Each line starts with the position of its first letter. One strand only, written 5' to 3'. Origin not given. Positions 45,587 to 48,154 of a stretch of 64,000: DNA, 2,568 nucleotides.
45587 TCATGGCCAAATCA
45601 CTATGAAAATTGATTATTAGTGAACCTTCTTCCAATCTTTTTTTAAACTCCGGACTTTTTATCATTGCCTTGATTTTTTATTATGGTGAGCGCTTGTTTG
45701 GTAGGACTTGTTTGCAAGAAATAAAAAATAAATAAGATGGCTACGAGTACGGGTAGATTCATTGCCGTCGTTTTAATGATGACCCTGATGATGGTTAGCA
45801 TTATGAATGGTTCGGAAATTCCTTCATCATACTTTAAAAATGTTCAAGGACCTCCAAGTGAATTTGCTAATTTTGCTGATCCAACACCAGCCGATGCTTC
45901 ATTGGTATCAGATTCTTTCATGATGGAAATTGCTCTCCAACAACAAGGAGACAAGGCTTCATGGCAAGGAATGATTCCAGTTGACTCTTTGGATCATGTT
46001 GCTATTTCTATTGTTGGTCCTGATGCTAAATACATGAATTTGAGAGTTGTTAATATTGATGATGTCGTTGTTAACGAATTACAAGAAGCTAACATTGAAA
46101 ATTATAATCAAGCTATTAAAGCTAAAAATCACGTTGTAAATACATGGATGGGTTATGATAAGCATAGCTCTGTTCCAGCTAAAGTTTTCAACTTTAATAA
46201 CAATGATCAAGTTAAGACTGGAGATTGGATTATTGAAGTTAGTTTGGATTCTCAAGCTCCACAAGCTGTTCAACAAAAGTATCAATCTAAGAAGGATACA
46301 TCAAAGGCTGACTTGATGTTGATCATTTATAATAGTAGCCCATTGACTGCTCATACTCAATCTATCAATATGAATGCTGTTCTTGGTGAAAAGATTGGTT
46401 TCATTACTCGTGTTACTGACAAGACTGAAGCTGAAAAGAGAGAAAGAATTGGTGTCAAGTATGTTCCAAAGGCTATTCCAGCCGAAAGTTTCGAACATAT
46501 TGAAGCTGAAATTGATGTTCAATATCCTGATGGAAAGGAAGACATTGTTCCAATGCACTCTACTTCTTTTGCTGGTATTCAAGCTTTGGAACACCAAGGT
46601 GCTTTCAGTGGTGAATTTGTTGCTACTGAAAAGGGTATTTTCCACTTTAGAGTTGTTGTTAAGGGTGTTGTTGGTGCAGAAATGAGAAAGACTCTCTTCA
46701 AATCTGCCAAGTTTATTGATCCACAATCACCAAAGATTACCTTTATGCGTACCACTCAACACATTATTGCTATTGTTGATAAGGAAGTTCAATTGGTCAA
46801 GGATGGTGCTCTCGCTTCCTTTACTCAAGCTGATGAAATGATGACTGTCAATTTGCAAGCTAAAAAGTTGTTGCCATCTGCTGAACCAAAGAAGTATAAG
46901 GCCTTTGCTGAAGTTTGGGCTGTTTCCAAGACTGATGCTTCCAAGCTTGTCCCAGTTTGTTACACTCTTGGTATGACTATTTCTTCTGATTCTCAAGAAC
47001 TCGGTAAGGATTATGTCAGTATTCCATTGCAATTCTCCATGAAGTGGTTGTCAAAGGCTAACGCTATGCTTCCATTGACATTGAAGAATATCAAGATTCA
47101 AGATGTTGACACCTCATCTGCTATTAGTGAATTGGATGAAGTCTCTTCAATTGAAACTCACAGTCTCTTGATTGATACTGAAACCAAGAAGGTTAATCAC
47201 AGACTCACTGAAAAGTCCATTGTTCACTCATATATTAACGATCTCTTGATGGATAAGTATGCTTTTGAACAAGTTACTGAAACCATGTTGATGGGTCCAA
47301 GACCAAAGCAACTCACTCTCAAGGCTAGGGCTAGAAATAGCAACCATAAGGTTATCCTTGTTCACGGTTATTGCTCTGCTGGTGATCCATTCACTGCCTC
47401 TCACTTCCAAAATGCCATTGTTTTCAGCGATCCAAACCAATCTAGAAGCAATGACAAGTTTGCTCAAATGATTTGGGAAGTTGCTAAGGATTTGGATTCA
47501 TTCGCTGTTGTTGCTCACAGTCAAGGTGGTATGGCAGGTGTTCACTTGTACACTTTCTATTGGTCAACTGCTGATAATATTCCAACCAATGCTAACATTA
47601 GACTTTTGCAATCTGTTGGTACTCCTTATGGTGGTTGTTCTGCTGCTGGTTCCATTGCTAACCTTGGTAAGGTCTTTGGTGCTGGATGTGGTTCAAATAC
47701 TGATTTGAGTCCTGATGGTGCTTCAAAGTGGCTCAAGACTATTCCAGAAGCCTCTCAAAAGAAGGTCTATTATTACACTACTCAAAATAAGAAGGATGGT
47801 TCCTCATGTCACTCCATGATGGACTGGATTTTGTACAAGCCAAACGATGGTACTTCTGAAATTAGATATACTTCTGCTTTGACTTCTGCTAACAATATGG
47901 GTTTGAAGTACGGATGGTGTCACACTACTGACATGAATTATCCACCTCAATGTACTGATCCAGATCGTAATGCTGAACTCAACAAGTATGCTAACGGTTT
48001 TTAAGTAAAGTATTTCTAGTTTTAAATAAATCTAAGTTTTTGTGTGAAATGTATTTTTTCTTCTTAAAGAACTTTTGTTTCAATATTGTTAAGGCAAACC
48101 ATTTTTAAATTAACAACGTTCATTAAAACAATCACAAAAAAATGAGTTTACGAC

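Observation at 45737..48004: Secreted lipase-2-like hydrolase with large novel N-terminal domain and extreme preferred-codon bias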

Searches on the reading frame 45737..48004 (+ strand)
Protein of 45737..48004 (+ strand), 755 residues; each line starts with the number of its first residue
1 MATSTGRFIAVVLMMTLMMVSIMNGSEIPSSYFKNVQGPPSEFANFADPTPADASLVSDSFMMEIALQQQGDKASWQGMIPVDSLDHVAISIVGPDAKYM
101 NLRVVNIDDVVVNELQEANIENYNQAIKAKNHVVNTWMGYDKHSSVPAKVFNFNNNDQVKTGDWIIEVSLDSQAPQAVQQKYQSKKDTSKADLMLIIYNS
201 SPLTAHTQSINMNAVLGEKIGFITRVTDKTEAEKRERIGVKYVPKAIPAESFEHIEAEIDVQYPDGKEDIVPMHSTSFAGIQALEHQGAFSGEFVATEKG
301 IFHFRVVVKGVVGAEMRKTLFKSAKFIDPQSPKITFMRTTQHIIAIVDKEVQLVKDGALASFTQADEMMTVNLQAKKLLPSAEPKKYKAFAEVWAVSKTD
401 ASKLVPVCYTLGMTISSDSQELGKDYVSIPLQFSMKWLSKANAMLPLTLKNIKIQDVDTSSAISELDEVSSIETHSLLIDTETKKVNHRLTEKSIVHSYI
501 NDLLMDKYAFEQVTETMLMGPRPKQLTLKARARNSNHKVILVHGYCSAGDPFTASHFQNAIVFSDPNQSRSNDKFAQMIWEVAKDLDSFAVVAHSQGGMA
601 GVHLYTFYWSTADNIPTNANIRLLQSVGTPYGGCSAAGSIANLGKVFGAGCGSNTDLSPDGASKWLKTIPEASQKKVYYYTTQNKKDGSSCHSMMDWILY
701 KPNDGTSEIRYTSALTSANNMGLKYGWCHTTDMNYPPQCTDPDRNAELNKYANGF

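Call 3: search_protein_families(library=pfam, proteins=[window:45737-48004:+], max_evalue=1)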
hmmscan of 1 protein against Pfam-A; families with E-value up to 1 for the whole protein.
window:45737-48004:+ (755 aa): 0 families

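Call 4: search_solved_structures(query=window:45737-48004:+, max_evalue=1, show_alignments=2)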
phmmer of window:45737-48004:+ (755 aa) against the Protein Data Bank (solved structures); distinct sequences matched with E-value up to 1: 1.
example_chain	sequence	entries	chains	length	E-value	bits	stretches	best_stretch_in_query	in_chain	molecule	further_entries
8hvq_A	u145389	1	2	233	0.86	11.2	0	661-696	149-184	Cof-type HAD-IIB family hydrolase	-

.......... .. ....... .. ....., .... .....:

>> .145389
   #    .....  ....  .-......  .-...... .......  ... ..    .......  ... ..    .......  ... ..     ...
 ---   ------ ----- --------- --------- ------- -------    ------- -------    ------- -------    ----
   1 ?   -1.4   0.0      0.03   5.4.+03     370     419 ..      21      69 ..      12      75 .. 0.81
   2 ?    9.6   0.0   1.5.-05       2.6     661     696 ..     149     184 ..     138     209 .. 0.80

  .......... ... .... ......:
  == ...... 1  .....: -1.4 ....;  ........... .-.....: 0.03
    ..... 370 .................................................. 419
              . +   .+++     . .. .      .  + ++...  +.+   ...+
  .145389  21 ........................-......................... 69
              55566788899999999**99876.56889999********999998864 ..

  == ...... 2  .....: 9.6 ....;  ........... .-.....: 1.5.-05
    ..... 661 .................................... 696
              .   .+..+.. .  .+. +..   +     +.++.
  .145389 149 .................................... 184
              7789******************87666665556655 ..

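Call 5: find_homologous_proteins(query=window:45737-48004:+, max_evalue=0.001)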
Query window:45737-48004:+ (755 aa): 7 proteins with E <= 0.001 among 8000 candidates.
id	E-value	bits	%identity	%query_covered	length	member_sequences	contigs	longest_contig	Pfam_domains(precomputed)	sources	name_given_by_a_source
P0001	0.0e+0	1717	100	100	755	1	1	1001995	-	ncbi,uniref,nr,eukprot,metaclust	ncbi:predicted protein [Naegleria gruberi]|uniref:Predicted protein n=1 Tax=Naegleria gruberi TaxID=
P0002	0.0e+0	1074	61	99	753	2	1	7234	-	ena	-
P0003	9.5e-289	978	62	93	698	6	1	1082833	-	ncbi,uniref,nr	ncbi:hypothetical protein C9374_006885 [Naegleria lovaniensis]|uniref:Conditioned medium factor n=1 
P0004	6.4e-202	691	44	99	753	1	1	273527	-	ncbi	ncbi:hypothetical protein ABK040_008227 [Willaertia magna]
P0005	3.5e-167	576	42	86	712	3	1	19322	-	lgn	-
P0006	1.6e-121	425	37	96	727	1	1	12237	-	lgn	-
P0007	3.0e-55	206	38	40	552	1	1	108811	-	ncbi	ncbi:hypothetical protein ABK040_015795 [Willaertia magna]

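Call 6: search_protein_families(library=ncbifam, proteins=[window:45737-48004:+], max_evalue=1)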
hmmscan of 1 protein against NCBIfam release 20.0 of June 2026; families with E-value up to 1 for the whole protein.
window:45737-48004:+ (755 aa): 0 families

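Call 10: find_homologous_proteins(query=A2, max_evalue=0.01)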
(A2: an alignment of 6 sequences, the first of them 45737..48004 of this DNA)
Query A2 (6 sequences) (755 aa, profile of the alignment): 7 proteins with E <= 0.01 among 8000 candidates.
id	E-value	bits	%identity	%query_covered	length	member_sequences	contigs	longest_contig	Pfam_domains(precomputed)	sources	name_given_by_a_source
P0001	0.0e+0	1330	100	100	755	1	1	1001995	-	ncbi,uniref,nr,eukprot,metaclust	ncbi:predicted protein [Naegleria gruberi]|uniref:Predicted protein n=1 Tax=Naegleria gruberi TaxID=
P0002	0.0e+0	1308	61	99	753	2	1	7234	-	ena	-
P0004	0.0e+0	1224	44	99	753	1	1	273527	-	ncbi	ncbi:hypothetical protein ABK040_008227 [Willaertia magna]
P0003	0.0e+0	1211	62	93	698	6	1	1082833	-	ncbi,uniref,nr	ncbi:hypothetical protein C9374_006885 [Naegleria lovaniensis]|uniref:Conditioned medium factor n=1 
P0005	0.0e+0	1049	42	86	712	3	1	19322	-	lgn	-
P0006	0.0e+0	1016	37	96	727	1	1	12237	-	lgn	-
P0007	5.5e-110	387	38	40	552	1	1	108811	-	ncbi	ncbi:hypothetical protein ABK040_015795 [Willaertia magna]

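Call 24: search_protein_representatives(alignment_id=A2)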
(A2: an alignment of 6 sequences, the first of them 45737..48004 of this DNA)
Query: 6 sequences, 752 profile positions. Proteins with E-value up to 0.001 (for the whole library): 826; up to 1e-10: 620; up to 1e-30: 441. The best 150 are listed.
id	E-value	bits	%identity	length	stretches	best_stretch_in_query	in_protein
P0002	0.0e+00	1307.8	-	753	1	2-752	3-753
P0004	0.0e+00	1223.8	-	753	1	2-752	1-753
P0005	0.0e+00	1048.8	-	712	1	2-661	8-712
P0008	1.3e-194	665.0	-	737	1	6-749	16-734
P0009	5.8e-192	656.2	-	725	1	13-749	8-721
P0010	6.5e-189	646.1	-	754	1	13-750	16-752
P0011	7.4e-182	622.8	-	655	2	513-749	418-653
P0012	1.9e-179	614.8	-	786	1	4-748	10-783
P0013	6.0e-175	599.9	-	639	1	16-703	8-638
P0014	9.9e-169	579.4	-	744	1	21-749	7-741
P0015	1.1e-159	549.5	-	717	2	501-749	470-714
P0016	5.2e-159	547.2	-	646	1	30-750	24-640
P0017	2.1e-158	545.2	-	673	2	509-749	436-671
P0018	3.5e-147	508.1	-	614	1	133-749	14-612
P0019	2.8e-146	505.1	-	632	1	125-709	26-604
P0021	2.6e-142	492.0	-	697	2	510-749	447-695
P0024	1.6e-131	456.3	-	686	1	5-749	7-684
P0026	7.5e-130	450.8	-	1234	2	511-745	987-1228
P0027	2.5e-129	449.1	-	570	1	30-647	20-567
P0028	8.0e-129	447.4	-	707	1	27-749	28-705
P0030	6.2e-128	444.5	-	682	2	507-749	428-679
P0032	1.1e-124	433.7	-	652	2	509-724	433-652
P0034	1.4e-123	430.1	-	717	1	32-748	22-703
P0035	5.9e-123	428.0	-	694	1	10-747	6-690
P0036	4.5e-122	425.1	-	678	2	510-751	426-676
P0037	1.4e-121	423.4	-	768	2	526-749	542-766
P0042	2.7e-119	415.9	-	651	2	514-749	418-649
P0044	1.7e-117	410.0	-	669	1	14-748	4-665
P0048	3.2e-114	399.1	-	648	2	503-749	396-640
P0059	2.1e-109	383.2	-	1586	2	500-749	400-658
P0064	3.1e-106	372.7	-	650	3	511-749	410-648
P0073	5.3e-105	368.7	-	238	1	516-749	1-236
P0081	2.9e-103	362.9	-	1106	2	531-749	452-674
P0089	2.1e-101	356.7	-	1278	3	511-750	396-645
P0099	3.8e-99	349.3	-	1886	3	510-750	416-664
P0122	1.1e-93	331.3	-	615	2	487-749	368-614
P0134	1.0e-90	321.4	-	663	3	506-749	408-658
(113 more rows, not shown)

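Call 26: list_cluster_members(proteins=[P0008, P0009, P0010, P0012, P0016, P0024, P0026, P0059, P0099, P0073])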
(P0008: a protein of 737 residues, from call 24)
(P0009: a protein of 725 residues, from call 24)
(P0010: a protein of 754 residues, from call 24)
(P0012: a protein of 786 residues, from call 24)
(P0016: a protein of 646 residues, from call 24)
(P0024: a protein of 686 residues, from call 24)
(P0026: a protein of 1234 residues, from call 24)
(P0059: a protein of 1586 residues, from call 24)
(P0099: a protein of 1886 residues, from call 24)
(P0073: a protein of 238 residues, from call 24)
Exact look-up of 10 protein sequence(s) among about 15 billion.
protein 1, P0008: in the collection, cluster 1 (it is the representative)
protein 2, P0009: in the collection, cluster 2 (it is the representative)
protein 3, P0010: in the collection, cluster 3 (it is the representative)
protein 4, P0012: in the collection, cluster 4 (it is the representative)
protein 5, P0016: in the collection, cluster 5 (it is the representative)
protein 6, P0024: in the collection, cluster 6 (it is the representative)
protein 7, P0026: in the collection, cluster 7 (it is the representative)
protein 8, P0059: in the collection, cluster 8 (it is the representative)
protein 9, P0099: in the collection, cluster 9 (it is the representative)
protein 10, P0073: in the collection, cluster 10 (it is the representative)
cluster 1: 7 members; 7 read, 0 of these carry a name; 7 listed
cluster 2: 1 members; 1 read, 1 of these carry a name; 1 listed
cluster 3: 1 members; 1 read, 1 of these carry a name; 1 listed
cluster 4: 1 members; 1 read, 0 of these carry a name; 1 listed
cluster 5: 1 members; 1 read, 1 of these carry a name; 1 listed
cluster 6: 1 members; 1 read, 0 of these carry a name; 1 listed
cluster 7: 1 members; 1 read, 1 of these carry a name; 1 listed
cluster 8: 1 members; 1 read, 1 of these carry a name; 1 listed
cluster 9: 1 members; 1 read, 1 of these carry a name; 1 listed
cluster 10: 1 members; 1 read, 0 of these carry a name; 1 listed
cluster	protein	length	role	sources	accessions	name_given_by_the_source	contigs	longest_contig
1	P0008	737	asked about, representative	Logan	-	-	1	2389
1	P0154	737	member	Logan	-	-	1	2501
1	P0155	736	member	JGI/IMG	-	-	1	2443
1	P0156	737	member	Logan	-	-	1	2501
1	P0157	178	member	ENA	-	-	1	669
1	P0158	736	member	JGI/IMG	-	-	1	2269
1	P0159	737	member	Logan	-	-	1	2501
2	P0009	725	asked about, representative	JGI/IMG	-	ADP-dependent glucokinase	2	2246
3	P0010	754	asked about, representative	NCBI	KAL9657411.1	hypothetical protein ABK040_014398 [Willaertia magna]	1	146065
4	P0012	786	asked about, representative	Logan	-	-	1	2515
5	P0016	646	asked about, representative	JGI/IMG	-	hypothetical protein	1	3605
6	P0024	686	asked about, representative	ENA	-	-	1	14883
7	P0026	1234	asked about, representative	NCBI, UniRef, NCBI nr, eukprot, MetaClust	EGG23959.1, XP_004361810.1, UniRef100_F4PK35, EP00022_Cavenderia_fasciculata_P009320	conditioned medium factor [Cavenderia fasciculata] | Conditioned medium factor n=1 Tax=Cavenderia fasciculata TaxID=261658 RepID=F4PK35_CACFS | XP_004361810.1 conditioned medium factor [Cavenderia fasciculata]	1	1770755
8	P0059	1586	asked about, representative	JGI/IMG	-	hypothetical protein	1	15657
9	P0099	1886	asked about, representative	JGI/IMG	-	hypothetical protein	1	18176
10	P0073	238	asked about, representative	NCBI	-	-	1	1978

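Call 33: find_homologous_proteins(query=A3, max_evalue=0.001)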
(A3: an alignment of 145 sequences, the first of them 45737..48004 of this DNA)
Query A3 (145 sequences) (755 aa, profile of the alignment): 6 proteins with E <= 0.001 among 8000 candidates.
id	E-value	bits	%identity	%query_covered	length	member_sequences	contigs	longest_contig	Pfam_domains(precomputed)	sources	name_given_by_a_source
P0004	2.2e-216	738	44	99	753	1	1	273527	-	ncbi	ncbi:hypothetical protein ABK040_008227 [Willaertia magna]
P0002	9.9e-204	697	61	99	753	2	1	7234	-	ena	-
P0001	4.3e-203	694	100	100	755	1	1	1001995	-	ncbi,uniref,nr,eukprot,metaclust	ncbi:predicted protein [Naegleria gruberi]|uniref:Predicted protein n=1 Tax=Naegleria gruberi TaxID=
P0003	1.2e-190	653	62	93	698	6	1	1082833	-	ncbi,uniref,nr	ncbi:hypothetical protein C9374_006885 [Naegleria lovaniensis]|uniref:Conditioned medium factor n=1 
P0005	7.7e-154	532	42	86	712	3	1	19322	-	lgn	-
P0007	1.7e-54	203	38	40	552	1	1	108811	-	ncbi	ncbi:hypothetical protein ABK040_015795 [Willaertia magna]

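Call 36: list_cluster_members(proteins=[P0011, P0015, P0017, P0021, P0028, P0030, P0037, P0044, P0081, P0089])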
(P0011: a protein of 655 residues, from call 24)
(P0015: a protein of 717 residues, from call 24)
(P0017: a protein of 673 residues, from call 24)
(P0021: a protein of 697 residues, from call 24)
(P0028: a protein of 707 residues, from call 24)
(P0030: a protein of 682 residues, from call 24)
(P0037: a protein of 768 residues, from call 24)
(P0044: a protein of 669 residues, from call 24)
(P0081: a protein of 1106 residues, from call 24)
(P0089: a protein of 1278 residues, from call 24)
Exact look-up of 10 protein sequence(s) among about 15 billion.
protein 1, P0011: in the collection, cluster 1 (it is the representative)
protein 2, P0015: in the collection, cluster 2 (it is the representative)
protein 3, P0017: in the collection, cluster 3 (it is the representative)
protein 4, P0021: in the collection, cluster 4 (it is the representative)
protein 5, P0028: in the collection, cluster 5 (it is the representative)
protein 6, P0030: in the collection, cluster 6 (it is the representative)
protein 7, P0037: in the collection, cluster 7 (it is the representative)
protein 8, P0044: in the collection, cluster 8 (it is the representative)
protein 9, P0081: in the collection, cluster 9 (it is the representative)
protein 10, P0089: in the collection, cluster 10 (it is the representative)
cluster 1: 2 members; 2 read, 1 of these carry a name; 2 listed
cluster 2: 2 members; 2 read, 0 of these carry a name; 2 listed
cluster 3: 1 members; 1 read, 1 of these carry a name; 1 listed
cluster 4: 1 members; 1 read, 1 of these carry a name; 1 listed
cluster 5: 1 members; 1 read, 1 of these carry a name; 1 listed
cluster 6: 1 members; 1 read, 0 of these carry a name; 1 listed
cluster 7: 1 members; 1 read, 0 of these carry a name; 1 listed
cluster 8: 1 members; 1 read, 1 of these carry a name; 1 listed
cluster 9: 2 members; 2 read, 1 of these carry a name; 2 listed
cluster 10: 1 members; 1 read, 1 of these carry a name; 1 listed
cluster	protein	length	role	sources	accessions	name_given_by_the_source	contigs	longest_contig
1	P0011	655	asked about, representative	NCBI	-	-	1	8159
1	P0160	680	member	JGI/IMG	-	hypothetical protein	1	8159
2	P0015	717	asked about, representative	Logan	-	-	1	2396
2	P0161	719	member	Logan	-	-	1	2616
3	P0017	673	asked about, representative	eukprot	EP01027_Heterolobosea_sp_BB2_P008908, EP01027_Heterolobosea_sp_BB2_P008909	GEZU01013198.1.p1 GENE.GEZU01013198.1~~GEZU01013198.1.p1 ORF type:complete len:674 ...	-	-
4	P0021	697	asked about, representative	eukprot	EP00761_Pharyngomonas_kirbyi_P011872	gb/GECH01011898.1/.p1 GENE.gb/GECH01011898.1/~~gb/GECH01011898.1/.p1 ORF type:complete ...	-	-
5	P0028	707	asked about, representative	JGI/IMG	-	hypothetical protein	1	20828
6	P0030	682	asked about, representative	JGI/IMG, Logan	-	-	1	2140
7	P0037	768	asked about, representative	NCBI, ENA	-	-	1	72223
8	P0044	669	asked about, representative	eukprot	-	TRINITY_DN805_c0_g1_i1.p1 TRINITY_DN805_c0_g1~~TRINITY_DN805_c0_g1_i1.p1 ORF ...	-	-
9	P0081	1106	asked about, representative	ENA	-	-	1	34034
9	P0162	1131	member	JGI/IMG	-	hypothetical protein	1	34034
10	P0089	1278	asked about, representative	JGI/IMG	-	pre-peptidase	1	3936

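Call 37: find_encoding_contigs(protein=P0037, flank=8000, max_places=2)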
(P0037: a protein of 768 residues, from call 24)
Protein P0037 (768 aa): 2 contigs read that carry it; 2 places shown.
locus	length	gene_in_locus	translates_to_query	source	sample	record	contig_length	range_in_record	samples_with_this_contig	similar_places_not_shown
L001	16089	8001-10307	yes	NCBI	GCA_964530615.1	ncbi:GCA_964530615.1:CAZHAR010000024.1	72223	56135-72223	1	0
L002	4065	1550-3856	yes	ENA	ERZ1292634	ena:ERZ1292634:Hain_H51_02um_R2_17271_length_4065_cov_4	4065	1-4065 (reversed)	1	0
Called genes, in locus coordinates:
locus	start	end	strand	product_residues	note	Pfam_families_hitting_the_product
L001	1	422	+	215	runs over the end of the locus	-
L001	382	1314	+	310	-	PF00849:PseudoU_synth_2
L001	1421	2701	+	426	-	PF12690:BsuPI, PF00515:TPR_1 (faint), PF13431:TPR_17 (weak)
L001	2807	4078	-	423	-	PF00561:Abhydrolase_1, PF12146:Hydrolase_4, PF12697:Abhydrolase_6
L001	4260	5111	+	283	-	-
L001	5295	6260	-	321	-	PF00589:Phage_integrase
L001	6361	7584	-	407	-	PF05175:MTS (faint), PF05958:tRNA_U5-meth_tr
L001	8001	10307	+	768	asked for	PF08239:SH3_3 (weak)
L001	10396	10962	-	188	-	PF13328:HD_4, PF01966:HD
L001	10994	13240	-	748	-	PF00072:Response_reg, PF07228:SpoIIE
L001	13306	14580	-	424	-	PF02985:HEAT (faint), PF13513:HEAT_EZ (faint), PF13646:HEAT_2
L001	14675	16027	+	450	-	PF17767:NAPRTase_N, PF01729:QRPTase_C (weak), PF04095:NAPRTase, PF17956:NAPRTase_C (faint)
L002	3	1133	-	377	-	?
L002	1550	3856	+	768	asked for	PF08239:SH3_3 (weak)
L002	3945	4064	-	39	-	?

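Call 47: find_related_loci(query=A4, collection=genome_contigs, flank=6000)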
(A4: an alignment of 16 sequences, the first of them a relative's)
Query A4 (650 aa) in genome_contigs; peptide patterns used: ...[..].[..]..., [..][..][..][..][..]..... (x = any residue, [..] = any of these).
475 stretches matched a pattern; 397 encode a relative of the query (tblastn E <= 1e-3); the best 80 are kept; 80 distinct loci.
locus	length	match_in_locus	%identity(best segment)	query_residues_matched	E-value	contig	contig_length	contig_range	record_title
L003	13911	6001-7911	62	8-650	0e+0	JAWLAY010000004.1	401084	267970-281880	MAG: Lysobacteraceae bacterium isolate AC1.55 AC1.55.fa-4, whole genome shotgun sequence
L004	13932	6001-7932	62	1-650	0e+0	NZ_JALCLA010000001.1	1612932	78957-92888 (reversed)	MAG: Chiayiivirga sp. isolate UW_DM_XAN1_1 Ga0455824_0003, whole genome shotgun sequence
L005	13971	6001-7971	62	1-650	0e+0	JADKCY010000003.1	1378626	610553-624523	MAG: Lysobacterales bacterium isolate OdNE_18-Q3-R46-58_MAXAC.230 tig00000264-10-13779230, whole genome shotgun sequence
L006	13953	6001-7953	61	1-650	0e+0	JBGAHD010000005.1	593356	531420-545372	MAG: Ahniellaceae bacterium isolate MAG_MBR_H10.40 MBRH10-40_opera_contig_46, whole genome shotgun sequence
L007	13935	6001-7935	61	2-650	0e+0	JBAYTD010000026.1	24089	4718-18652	MAG: Lysobacteraceae bacterium isolate SO_2016_LW2_89 scaffold03670_LW138R_2016, whole genome shotgun sequence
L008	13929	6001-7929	61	6-650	0e+0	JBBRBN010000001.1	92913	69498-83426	MAG: Lysobacterales bacterium isolate Co_metawrap_2346 Cmw_2346_k141_27359687_length_92913_cov_12.3016, whole genome sho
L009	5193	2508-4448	60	2-650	0e+0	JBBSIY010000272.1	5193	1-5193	MAG: Lysobacterales bacterium isolate LS4_concoct.038 LS4_concoct.038_K_1305722_L_5193_cov_7.0000, whole genome shotgun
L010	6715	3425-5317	62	1-634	0e+0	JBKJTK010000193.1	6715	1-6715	MAG: Chiayiivirga sp. isolate ant_bin.615 k117_1609262, whole genome shotgun sequence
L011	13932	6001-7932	60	1-650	0e+0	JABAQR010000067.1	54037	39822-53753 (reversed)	MAG: Lysobacterales bacterium isolate Bin_3 c_000000001940, whole genome shotgun sequence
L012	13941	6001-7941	59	1-650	0e+0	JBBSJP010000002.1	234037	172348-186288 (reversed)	MAG: Lysobacterales bacterium isolate LS4_metabat2.022 LS4_metabat2.022_K_967130_L_234037_cov_40.6497, whole genome shot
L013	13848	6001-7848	61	30-650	0e+0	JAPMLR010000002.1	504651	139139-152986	Lysobacteraceae bacterium JHOS43 contig_2, whole genome shotgun sequence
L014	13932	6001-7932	58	1-650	0e+0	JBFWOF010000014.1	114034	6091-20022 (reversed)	MAG: Lysobacterales bacterium isolate CA_2019_TPBF_13 NODE_1534_length_114034_cov_6.703056_TPBF, whole genome shotgun se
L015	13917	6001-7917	59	7-650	0e+0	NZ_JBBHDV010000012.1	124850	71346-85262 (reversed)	Denitratimonas sp. CY0512 NODE_12_length_124850_cov_187.088553, whole genome shotgun sequence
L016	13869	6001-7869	61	27-650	0e+0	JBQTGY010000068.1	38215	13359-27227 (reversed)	MAG: Pseudomarimonas sp. isolate SAW311 c_000000416150, whole genome shotgun sequence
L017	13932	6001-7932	58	1-650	0e+0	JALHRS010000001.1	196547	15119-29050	MAG: Lysobacterales bacterium isolate maxbin.218_sub c_000000000430, whole genome shotgun sequence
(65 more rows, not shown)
